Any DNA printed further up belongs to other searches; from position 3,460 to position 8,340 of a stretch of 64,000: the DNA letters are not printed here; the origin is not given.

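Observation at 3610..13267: Split DarB-like giant methyltransferase plus SNF2 helicase as the first two genes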

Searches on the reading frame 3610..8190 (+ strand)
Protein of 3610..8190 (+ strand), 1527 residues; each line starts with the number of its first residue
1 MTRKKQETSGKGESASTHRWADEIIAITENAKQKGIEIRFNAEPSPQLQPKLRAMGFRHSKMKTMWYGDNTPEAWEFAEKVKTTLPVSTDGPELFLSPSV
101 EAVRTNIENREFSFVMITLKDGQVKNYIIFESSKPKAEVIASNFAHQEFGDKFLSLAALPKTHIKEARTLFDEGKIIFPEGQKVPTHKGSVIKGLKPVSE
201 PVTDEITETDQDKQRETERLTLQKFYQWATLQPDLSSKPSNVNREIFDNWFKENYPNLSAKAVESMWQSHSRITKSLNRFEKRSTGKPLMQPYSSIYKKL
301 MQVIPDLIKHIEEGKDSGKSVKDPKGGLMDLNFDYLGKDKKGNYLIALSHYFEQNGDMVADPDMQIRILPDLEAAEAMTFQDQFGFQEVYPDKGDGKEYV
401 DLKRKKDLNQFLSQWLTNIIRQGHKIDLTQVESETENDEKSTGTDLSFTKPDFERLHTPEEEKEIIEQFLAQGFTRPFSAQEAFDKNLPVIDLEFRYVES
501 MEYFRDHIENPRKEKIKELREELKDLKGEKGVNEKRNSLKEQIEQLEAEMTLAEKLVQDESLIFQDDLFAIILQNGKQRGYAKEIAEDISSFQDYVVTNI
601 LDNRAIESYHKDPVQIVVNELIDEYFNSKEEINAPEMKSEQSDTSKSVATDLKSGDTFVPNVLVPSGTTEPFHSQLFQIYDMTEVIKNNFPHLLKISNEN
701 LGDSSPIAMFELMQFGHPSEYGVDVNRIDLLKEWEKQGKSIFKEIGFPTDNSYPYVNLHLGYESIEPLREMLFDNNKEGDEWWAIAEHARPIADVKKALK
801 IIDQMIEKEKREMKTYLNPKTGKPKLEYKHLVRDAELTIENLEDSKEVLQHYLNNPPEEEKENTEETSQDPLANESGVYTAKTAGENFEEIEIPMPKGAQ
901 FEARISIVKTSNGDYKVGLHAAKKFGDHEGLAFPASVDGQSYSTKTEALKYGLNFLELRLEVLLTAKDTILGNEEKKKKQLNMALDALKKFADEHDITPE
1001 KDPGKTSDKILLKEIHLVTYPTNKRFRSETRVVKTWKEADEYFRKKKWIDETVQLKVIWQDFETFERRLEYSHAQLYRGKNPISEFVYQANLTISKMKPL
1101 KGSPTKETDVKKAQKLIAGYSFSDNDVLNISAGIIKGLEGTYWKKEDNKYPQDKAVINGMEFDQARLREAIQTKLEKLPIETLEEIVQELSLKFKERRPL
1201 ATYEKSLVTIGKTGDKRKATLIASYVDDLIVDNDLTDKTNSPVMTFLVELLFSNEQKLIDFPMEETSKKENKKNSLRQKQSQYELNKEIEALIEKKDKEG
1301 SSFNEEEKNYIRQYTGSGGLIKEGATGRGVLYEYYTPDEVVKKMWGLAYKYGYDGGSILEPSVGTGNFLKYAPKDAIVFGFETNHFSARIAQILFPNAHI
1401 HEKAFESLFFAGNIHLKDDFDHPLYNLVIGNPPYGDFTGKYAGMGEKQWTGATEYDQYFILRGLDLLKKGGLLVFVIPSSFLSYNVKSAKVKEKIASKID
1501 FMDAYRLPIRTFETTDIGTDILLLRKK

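Call 6: search_protein_families(library=pfam, proteins=[window:3610-8190:+], max_evalue=0.1)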
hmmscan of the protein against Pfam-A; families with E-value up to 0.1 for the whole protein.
window:3610-8190:+ (1527 aa): 4 families
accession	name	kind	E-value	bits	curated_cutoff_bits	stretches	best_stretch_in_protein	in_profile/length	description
PF21849.1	DUF6908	-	1.9e-19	70.1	27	1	319-424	17-122/123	Domain of unknown function (DUF6908)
PF02384.22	N6_Mtase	-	1.6e-11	44.5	20.4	1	1333-1526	27-232/311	N-6 DNA Methylase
PF07669.17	Eco57I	-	3.7e-11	43.9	25.3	1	1413-1498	69-156/171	Eco57I restriction-modification methylase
PF06853.17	DUF1249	-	8.6e-09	35.8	25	1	345-424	39-115/116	Protein of unknown function (DUF1249)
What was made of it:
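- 4477..4884 (+): DUF6908/DUF1249 domain (aa ~290-425): beta-meander flanked by helices. Pfam PF21849 1.9e-19 and PF06853 8.6e-9 (call 6).
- On Methyltransferase-helicase dyad of polyvalent proteins (DarB-like): Pfam N6_Mtase/Eco57I (call 6).
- Checked: Methyltransferase domain at the C-terminus: Pfam N6_Mtase 1.6e-11 and Eco57I 3.7e-11, aa 1333-1526 (call 6).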

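Call 7: search_protein_families(library=phrogs, proteins=[window:3610-8190:+], max_evalue=0.01)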
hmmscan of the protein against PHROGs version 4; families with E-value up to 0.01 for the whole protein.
window:3610-8190:+ (1527 aa): 11 families
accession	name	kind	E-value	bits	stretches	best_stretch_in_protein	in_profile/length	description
phrog_1685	-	unknown function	9.6e-68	229.7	1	1274-1527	39-280/2278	-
phrog_11801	-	other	1.6e-55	189.1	1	1263-1526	77-331/2269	DNA methyltransferase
phrog_10089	-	moron, auxiliary metabolic gene and host takeover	1.7e-31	109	1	1331-1527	1663-1851/4647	DarB-like antirestriction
phrog_29705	-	unknown function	2.7e-27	96.2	1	1284-1526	49-274/780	-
phrog_37568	-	unknown function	1.2e-15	56.9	1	1334-1526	1154-1339/1780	-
phrog_24008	-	DNA, RNA and nucleotide metabolism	3.1e-11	42.9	1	1271-1515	5-235/1006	helicase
phrog_3820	-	other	3.2e-10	40.5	1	1283-1498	9-198/255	DNA methyltransferase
phrog_5172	-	unknown function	1.3e-07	31.7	1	1333-1482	22-136/377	-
phrog_9098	-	unknown function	3.5e-07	31.4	1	319-369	20-70/154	-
phrog_799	-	other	0.0033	17.7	0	1333-1442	214-296/458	DNA methyltransferase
phrog_3689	-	other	0.0044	17.2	1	1426-1484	69-122/348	DNA methyltransferase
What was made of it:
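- On Methyltransferase-helicase dyad of polyvalent proteins (DarB-like): PHROG alignments start at aa 1263-1284 (call 7).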

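Call 10: search_dna_similar(query=window:3610-8190:+, collection=phages, mode=protein, max_rows=15)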
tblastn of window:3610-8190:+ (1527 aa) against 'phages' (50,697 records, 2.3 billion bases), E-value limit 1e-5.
Records with a match: 118; places in all: 118; records where one place covers at least 80% of the query: 0.
Best place of each record, by identity: <60% 118.
By first word of the organism name: Bacteriophage 22; Ralstonia 21; Escherichia 16; Burkholderia 10; Pseudomonas 5; Klebsiella 5; Erwinia 5; Thermus 3; Streptococcus 3; Leptospira 2; and 17 more.
By host as written in the record: - 32; Escherichia coli 7; Ralstonia pseudosolanacearum I-31 (MT043) 5; Ralstonia pseudosolanacearum I-33 (MT061) 4; Burkholderia cenocepacia 4; Klebsiella pneumoniae NI9 3; Ralstonia pseudosolanacearum 3; Escherichia coli C600 2; and 40 more.
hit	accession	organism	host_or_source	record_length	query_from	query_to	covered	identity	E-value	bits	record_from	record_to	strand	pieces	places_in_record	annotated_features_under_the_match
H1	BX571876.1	Leptospira phage LE1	-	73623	1279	1526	16%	35.0%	6e-32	143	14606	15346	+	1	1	unnamed protein product; putative methylase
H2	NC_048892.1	Leptospira phage LE1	-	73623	1279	1526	16%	35.0%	6e-32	143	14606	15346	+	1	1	restriction endonuclease subunit M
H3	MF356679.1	Escherichia phage D6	Escherichia coli C600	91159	1299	1526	15%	34.8%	2e-23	115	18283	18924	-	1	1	defense against restriction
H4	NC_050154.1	Escherichia phage D6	Escherichia coli C600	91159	1299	1526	15%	34.8%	2e-23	115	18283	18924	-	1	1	DEAD/DEAH box helicase family protein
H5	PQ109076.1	Thermus phage Lalka27a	Thermus thermophilus HB27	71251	1276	1527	17%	31.1%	6e-14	84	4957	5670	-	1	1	DarB-like anti-restriction protein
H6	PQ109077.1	Thermus phage Lalka27b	Thermus thermophilus HB27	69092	1276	1527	17%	31.1%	6e-14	84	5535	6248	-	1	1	DarB-like anti-restriction protein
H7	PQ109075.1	Thermus phage Lalka8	Thermus thermophilus HB8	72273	1276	1527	17%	31.1%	6e-14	84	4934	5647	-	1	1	DarB-like anti-restriction protein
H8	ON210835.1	Bacillus phage 268TH002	Bacillus subtilis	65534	1277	1526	16%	31.2%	3e-15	88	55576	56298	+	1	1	83: N-6 DNA Methylase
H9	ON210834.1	Bacillus phage 268TH007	Bacillus subtilis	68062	1277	1526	16%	31.2%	3e-15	88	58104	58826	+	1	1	87: N-6 DNA Methylase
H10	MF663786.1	Bordetella phage vB_BbrM_PHB04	Bordetella bronchiseptica 4715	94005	1279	1527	16%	30.0%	2e-16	92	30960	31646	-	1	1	N-6 DNA methylase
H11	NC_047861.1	Bordetella phage vB_BbrM_PHB04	Bordetella bronchiseptica 4715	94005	1279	1527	16%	30.0%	2e-16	92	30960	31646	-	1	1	DNA methyltransferase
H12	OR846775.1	Listeria phage LM 4-11-1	Listeria monocytogenes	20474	1280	1526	16%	29.6%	3e-14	85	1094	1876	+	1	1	record has no annotation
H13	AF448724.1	Sinorhizobium phage PBC5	Sinorhizobium meliloti 2011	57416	1279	1527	16%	28.4%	9e-18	96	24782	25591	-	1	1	orf23: putative DNA methylase | orf32: unknown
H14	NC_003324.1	Sinorhizobium phage PBC5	Sinorhizobium meliloti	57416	1279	1527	16%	28.4%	9e-18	96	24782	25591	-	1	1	none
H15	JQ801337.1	Vibrio phage VvAW1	Vibrio vulnificus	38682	1279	1527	16%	28.0%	2e-15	89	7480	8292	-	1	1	DNA methylase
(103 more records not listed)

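Call 11: search_dna_similar(query=window:3610-8190:+, collection=plasmids, mode=protein, max_rows=15)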
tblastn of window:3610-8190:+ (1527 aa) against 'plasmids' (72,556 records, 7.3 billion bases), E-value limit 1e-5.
Records with a match: 1927; places in all: 1961; records where one place covers at least 80% of the query: 0.
Best place of each record, by identity: <60% 1927.
By first word of the organism name: Escherichia 510; Campylobacter 211; Agrobacterium 161; Rhizobium 83; Rhodococcus 63; Salmonella 57; Enterococcus 49; Bradyrhizobium 42; Acetobacter 39; Listeria 33; and 165 more.
By predicted mobility (MOB-suite, as given by PLSDB): non-mobilizable 1014; conjugative 677; mobilizable 236.
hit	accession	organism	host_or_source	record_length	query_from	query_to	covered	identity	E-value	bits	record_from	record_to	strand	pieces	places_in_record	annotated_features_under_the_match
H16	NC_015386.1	Treponema succinifaciens DSM 2489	colon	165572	1285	1526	16%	42.6%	3e-39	168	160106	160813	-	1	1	SNF2-related protein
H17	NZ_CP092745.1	Leptospira interrogans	Homo sapiens,blood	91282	1276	1526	16%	36.8%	1e-31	143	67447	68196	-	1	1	SNF2-related protein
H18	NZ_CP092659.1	Leptospira kirschneri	Homo sapiens,blood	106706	1276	1526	16%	36.8%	2e-31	142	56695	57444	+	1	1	SNF2-related protein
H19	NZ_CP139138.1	Chryseobacterium sp. JJR-5R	single cell,Rosa multiflora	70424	1298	1526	15%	40.0%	2e-28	133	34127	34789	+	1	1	helicase-related protein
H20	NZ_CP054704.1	Vibrio alginolyticus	Penaeus monodon,cell culture,post ...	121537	1278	1526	16%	35.6%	3e-26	125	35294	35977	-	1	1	SNF2-related protein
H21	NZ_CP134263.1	Clostridium perfringens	Canis lupus familiaris,bacterial ...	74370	1214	1527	21%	27.7%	2e-15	90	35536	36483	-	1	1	helicase-related protein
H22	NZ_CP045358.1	Vibrio sp. THAF64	pure culture,Surface of a sandy ...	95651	1277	1526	16%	34.3%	1e-23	117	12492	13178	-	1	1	SNF2-related protein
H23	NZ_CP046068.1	Vibrio sp. THAF191d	pure culture,Surface of a polyethylene ...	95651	1277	1526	16%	34.3%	1e-23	117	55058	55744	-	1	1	SNF2-related protein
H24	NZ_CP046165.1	Vibrio sp. THAF191c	pure culture,Surface of a polyethylene ...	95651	1277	1526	16%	34.3%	1e-23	117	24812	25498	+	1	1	SNF2-related protein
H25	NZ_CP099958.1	Vibrio alginolyticus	Anadara tuberculosa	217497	1286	1526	16%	35.5%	3e-26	125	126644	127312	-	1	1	SNF2-related protein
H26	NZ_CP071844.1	Vibrio sp. SCSIO 43009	Galaxea fascicularis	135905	1286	1526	16%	35.5%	6e-26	125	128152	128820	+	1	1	SNF2-related protein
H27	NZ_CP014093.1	Vibrio diabolicus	Homo sapiens,blister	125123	1286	1526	16%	35.5%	6e-26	124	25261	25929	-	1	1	SNF2-related protein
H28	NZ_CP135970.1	Vibrio alginolyticus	Apostichopus japonicus,cell culture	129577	1286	1526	16%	35.5%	6e-26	124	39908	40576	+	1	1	SNF2-related protein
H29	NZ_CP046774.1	Vibrio alginolyticus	wound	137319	1286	1526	16%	35.5%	7e-26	124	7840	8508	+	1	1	SNF2-related protein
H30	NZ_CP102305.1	Clostridium perfringens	swine,mixed culture,fecal sample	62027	1214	1527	21%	27.1%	1e-15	91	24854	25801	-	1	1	helicase-related protein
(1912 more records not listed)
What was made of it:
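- Closest known: Leptospira phage LE1 fused 'putative methylase' ORF. Same: The Treponema plasmid protein is 42.6% identical in the methyltransferase (call 11).
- About 1900 plasmid records and 118 phage records carry the methyltransferase; every feature listed under the top plasmid matches is annotated SNF2- or helicase-related (calls 10, 11).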
